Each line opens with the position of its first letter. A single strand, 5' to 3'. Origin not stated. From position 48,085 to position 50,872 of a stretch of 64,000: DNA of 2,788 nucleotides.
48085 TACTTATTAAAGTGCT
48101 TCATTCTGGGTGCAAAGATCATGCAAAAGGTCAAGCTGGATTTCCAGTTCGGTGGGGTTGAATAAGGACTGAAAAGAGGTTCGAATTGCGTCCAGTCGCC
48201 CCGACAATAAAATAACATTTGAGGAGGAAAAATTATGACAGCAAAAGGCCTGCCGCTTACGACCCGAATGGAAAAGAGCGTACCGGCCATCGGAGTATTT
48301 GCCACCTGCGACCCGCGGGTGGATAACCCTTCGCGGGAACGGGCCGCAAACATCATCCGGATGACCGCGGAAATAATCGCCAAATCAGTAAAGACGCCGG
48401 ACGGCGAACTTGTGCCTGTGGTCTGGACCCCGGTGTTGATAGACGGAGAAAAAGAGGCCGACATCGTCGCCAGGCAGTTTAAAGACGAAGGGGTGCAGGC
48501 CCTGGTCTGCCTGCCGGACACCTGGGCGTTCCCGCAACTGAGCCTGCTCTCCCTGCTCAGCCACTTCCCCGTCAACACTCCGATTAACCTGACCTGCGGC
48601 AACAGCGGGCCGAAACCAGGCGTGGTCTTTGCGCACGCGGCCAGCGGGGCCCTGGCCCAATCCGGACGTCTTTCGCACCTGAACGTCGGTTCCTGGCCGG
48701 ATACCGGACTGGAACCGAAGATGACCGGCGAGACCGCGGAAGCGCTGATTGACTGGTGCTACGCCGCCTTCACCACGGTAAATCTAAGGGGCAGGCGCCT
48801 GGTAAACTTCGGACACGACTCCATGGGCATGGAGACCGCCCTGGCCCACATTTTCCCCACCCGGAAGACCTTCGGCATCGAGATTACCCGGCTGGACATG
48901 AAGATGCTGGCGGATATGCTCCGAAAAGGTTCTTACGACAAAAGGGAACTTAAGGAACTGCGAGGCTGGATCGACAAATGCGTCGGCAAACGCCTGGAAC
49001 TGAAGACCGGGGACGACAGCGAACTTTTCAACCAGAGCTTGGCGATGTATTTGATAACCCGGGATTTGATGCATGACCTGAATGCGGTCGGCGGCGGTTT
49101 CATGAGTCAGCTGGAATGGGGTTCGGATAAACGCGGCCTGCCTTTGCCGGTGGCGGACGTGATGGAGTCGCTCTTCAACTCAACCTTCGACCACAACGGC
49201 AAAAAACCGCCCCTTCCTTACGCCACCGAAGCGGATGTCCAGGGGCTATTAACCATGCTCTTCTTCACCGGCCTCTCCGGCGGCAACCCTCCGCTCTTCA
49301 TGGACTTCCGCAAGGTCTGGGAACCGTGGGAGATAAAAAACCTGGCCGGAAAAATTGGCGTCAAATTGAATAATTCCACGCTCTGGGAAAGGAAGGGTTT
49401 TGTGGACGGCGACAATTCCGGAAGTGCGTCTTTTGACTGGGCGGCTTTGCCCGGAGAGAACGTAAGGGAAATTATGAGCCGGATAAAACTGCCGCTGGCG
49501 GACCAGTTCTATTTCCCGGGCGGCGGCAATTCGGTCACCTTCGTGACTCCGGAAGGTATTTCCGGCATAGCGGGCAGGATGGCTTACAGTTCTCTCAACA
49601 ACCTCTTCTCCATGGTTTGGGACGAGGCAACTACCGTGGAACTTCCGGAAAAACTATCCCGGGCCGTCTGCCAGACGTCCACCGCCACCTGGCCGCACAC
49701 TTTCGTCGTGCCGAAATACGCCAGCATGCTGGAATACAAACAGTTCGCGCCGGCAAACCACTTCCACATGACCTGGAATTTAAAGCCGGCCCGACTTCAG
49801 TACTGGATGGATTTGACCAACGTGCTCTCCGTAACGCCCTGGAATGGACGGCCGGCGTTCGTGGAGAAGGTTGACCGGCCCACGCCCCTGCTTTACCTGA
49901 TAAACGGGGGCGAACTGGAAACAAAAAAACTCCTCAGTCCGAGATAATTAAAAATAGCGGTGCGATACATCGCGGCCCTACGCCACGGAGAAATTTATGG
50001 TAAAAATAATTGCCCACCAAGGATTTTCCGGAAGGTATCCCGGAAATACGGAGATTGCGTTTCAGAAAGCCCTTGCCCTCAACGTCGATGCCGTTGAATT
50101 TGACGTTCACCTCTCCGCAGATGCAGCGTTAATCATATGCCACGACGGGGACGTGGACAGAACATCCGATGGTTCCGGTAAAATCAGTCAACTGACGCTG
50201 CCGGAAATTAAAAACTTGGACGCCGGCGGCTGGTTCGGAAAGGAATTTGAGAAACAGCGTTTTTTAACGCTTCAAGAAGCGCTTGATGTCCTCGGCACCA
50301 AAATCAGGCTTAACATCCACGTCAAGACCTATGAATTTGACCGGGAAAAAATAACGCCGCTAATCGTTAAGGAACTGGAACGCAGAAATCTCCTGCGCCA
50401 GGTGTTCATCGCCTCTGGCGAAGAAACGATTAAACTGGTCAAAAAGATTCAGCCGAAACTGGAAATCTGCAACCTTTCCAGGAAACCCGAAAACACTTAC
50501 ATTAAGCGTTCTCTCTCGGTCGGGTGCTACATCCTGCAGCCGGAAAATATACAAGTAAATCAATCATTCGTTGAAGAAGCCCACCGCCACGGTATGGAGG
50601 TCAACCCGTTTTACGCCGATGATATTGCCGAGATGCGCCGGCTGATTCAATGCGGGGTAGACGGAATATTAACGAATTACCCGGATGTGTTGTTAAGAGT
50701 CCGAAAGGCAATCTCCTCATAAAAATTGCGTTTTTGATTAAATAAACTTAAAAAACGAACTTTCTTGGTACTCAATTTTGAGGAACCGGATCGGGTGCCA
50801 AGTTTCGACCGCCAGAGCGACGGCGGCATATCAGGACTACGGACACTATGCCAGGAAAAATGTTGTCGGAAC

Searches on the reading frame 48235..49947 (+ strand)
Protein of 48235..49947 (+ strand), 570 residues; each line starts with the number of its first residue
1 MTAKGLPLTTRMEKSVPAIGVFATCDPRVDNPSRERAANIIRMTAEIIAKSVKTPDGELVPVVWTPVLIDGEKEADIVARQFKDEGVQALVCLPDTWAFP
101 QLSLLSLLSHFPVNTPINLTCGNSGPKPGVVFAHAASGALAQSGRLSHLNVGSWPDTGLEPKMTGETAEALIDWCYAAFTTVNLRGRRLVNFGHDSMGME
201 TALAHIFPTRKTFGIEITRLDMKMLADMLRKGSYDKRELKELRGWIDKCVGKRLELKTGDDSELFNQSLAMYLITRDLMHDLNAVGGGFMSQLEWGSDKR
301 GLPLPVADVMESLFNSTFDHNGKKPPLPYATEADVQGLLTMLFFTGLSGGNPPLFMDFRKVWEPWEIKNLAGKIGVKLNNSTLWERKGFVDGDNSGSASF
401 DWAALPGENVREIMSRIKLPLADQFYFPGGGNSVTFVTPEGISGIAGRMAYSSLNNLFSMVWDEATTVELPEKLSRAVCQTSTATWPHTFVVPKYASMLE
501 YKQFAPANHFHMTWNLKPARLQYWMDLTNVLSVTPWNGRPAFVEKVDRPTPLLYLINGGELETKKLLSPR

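Call 7: search_protein_families(library=pfam, proteins=[window:48235-49947:+])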
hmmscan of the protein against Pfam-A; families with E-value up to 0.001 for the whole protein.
window:48235-49947:+ (570 aa): 3 families
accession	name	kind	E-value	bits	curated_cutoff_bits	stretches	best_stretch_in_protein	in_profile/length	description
PF07881.17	Fucose_iso_N1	-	2.6e-32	112.4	28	1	17-186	2-169/169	L-fucose isomerase, first N-terminal domain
PF07882.17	Fucose_iso_N2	-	5.9e-14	52.5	22.3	1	190-346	4-177/180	L-fucose isomerase, second N-terminal domain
PF02952.23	Fucose_iso_C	-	0.00077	19.6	29.3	0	394-513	3-120/143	L-fucose isomerase, C-terminal domain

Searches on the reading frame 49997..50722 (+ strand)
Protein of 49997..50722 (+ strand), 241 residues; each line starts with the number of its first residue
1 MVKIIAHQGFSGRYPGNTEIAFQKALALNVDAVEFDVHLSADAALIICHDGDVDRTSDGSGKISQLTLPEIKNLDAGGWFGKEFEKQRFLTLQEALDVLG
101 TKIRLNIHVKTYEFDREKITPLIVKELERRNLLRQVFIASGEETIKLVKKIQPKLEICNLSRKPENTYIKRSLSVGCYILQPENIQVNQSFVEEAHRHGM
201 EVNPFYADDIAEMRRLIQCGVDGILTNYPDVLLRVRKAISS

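Call 7: search_protein_families(library=pfam, proteins=[window:49997-50722:+])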
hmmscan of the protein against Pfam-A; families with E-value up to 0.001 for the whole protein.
window:49997-50722:+ (241 aa): 2 families
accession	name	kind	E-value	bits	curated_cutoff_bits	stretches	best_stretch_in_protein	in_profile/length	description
PF03009.23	GDPD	-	7.6e-41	141.2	23.6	1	7-230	1-243/244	Glycerophosphoryl diester phosphodiesterase family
PF13653.12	GDPD_2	-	0.00074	20.4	27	0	208-230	8-30/30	Glycerophosphoryl diester phosphodiesterase family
